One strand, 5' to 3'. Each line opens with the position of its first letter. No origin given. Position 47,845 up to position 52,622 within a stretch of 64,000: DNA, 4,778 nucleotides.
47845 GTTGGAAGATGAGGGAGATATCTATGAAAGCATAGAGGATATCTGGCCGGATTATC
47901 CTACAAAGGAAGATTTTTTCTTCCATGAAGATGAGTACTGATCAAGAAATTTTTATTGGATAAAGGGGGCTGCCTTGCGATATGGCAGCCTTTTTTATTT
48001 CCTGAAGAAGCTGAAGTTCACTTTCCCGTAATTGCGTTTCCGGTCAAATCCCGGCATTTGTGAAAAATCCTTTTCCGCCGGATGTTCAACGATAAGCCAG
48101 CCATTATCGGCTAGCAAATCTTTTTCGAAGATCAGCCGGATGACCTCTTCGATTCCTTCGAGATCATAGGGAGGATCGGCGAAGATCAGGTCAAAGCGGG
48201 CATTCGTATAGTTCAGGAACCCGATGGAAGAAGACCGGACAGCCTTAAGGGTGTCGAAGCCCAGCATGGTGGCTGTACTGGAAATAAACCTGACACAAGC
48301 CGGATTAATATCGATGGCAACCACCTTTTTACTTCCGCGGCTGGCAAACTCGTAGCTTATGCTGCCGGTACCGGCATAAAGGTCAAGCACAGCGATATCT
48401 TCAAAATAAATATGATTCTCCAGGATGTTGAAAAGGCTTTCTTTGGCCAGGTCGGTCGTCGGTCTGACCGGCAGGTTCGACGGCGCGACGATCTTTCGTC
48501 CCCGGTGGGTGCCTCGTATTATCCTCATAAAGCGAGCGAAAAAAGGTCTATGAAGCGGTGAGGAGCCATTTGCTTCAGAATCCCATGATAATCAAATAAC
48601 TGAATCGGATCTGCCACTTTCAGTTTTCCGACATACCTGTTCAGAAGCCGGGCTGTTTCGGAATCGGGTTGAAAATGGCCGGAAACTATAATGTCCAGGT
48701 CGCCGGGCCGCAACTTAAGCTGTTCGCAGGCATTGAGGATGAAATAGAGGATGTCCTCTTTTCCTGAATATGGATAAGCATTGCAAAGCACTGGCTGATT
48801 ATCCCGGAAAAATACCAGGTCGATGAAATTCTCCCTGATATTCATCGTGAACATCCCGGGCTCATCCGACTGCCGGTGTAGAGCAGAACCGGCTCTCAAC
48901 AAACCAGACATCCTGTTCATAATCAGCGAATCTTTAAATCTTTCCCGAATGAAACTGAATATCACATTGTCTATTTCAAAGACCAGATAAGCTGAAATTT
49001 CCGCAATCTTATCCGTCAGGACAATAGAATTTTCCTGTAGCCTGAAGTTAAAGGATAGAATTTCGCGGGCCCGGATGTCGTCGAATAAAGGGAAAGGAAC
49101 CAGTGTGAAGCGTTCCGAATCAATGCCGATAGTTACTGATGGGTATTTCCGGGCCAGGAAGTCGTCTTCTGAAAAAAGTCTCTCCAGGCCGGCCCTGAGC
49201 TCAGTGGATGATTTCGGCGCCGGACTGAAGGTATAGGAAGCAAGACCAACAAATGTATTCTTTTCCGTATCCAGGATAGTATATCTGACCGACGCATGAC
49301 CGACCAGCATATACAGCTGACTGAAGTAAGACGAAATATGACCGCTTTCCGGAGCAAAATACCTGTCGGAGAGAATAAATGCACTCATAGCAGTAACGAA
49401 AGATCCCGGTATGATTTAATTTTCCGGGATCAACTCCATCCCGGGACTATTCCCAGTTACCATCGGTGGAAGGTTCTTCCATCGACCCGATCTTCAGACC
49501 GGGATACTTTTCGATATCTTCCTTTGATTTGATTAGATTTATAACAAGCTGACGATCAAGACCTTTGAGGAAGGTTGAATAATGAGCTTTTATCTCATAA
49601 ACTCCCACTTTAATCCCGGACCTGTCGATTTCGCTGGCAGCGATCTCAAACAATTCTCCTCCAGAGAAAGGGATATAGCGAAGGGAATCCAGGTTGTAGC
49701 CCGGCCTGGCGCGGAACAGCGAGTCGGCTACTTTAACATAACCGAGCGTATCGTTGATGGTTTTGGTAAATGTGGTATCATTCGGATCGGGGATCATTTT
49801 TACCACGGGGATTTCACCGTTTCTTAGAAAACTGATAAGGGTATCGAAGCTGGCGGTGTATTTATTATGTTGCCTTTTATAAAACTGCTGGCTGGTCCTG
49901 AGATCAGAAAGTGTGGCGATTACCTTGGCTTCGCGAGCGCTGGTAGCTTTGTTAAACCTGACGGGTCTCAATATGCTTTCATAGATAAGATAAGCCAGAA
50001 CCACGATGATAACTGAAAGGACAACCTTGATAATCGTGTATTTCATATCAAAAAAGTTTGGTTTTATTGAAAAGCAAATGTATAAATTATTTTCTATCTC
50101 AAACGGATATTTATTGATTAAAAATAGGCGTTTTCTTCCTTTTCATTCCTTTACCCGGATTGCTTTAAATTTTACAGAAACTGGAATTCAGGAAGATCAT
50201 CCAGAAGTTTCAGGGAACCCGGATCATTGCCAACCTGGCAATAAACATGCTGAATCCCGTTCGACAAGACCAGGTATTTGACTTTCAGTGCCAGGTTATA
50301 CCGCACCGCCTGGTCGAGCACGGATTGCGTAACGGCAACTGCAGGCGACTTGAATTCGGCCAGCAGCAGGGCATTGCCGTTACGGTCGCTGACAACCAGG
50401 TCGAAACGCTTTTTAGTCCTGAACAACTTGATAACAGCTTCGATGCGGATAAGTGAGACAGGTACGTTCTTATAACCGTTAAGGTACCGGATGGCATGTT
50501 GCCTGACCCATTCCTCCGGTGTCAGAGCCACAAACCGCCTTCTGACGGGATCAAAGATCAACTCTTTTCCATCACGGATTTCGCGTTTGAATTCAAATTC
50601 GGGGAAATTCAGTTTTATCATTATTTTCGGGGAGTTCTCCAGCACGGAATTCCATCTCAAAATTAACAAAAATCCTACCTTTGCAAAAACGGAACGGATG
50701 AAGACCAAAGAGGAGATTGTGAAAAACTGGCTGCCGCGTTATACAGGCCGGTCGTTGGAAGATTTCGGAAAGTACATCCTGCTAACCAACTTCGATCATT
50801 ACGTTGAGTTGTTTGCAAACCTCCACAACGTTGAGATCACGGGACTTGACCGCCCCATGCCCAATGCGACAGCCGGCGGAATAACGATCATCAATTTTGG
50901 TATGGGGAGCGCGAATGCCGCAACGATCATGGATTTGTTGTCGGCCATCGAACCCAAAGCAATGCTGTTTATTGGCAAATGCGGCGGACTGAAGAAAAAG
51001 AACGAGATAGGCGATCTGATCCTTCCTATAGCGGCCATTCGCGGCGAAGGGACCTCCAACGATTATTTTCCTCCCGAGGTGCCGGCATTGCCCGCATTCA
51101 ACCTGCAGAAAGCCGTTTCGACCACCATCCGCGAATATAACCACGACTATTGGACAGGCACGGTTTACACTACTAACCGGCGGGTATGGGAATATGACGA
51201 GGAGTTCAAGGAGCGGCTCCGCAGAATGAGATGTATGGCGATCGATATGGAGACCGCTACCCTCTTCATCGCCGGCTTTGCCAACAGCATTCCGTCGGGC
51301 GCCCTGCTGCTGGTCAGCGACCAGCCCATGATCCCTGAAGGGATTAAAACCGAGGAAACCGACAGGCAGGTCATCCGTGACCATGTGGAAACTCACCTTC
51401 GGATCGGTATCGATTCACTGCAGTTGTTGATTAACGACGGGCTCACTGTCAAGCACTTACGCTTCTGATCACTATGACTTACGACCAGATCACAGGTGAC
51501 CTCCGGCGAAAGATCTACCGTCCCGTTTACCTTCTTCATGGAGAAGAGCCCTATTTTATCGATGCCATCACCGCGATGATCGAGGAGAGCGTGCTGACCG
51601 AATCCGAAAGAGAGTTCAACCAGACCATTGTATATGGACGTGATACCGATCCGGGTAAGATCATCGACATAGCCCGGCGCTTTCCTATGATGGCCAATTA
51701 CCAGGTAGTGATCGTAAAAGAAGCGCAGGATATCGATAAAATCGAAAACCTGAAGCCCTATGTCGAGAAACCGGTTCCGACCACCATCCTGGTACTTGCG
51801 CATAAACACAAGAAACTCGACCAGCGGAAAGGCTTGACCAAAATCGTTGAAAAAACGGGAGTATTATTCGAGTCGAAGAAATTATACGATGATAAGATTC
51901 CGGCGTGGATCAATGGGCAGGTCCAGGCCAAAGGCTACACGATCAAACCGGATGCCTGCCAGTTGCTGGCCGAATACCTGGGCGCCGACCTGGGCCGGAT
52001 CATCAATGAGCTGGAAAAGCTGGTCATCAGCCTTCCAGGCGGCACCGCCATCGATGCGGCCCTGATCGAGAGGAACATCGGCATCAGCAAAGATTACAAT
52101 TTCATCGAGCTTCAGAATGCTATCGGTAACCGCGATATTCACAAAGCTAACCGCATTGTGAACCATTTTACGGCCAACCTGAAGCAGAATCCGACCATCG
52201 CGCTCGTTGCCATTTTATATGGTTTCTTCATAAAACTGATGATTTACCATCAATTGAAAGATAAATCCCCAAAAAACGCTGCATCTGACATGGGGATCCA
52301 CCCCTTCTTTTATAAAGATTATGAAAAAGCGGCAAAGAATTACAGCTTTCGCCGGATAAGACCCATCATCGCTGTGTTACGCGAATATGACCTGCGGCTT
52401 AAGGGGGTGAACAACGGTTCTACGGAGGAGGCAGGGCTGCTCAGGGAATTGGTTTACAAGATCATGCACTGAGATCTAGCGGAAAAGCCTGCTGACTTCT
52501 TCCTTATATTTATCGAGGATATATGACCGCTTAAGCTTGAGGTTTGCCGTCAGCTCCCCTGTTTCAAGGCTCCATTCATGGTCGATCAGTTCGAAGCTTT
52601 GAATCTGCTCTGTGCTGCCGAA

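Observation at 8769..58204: About a dozen unrelated 7- or 8-nt tandem arrays, almost all pressed against stop codons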

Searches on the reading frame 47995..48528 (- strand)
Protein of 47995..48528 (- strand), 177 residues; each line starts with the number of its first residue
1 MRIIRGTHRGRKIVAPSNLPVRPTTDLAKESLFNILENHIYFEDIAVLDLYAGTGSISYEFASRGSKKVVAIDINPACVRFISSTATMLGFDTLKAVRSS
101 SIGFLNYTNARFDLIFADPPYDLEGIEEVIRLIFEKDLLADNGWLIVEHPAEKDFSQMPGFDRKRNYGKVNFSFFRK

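Call 60: search_protein_families(library=pfam, proteins=[window:47995-48528:-])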
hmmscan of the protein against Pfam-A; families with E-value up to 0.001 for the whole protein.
window:47995-48528:- (177 aa): 8 families
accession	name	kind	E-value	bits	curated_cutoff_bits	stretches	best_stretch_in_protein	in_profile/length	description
PF03602.21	Cons_hypoth95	-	3.5e-39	134.8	24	1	1-175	1-181/182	Conserved hypothetical protein 95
PF13847.12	Methyltransf_31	-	1.4e-09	38.3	27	1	44-151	4-113/145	Methyltransferase domain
PF05175.20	MTS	-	2.3e-07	31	23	1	25-143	16-134/170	Methyltransferase small domain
PF13649.12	Methyltransf_25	-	4.5e-07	30.9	27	1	47-117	1-70/97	Methyltransferase domain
PF02086.21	MethyltransfD12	-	3.6e-05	24.1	22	0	29-82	5-58/253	D12 class N6 adenine-specific DNA methyltransferase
PF02475.24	TRM5-TYW2_MTfase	-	5.1e-05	23.7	28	1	46-87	39-81/164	TRM5/TYW2 methyltransferase domain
PF01861.22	BpsA_C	-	0.00012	21.8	27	1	64-128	65-129/243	Branched-chain polyamine synthase A C-terminal domain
PF01728.25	FtsJ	-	0.00035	21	24.1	1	43-119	21-99/181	FtsJ-like methyltransferase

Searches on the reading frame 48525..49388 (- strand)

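Call 60: search_protein_families(library=pfam, proteins=[window:48525-49388:-])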
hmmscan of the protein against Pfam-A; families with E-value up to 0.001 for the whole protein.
window:48525-49388:- (287 aa): 1 family
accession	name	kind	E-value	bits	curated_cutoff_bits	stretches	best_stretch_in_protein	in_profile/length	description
PF12864.12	DUF3822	-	2.9e-49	167.9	24.9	1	20-254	9-239/241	Protein of unknown function (DUF3822)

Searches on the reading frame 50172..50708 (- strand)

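Call 60: search_protein_families(library=pfam, proteins=[window:50172-50708:-])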
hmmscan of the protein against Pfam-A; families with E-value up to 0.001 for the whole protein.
window:50172-50708:- (178 aa): 2 families
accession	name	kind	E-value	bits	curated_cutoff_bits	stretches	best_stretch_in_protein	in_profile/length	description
PF13588.12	HSDR_N_2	-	4.9e-30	104.3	25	1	64-173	1-110/110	Type I restriction enzyme R protein N terminus (HSDR_N)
PF04313.20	HSDR_N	-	0.00064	20.1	25.1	1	96-162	122-195/198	Type I restriction enzyme R protein N terminus (HSDR_N)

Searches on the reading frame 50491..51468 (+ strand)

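Call 60: search_protein_families(library=pfam, proteins=[window:50491-51468:+])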
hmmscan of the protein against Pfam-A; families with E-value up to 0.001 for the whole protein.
window:50491-51468:+ (325 aa): 1 family
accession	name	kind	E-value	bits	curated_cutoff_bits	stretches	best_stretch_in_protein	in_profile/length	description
PF01048.26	PNP_UDP_1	-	7.2e-30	104.5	25.1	1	126-294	39-216/233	Phosphorylase superfamily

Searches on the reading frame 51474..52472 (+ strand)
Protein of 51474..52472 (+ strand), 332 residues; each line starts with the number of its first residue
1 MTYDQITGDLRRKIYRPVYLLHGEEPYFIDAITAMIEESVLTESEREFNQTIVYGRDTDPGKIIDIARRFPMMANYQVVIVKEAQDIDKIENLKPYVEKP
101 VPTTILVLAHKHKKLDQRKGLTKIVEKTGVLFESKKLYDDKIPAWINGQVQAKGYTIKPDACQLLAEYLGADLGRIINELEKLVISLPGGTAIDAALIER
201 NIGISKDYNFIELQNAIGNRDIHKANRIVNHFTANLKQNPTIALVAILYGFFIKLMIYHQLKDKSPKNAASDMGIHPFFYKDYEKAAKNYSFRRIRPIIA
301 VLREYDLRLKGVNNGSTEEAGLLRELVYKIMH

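Call 60: search_protein_families(library=pfam, proteins=[window:51474-52472:+])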
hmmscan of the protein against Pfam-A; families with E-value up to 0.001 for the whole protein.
window:51474-52472:+ (332 aa): 2 families
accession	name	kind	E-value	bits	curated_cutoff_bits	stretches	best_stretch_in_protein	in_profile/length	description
PF06144.19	DNA_pol3_delta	-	1e-13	51.8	21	1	19-133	1-122/124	DNA polymerase III, delta subunit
PF21694.2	DNA_pol3_delta_C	-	1.2e-09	38.6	27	1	209-311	3-105/121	DNA polymerase III delta subunit, C-terminal domain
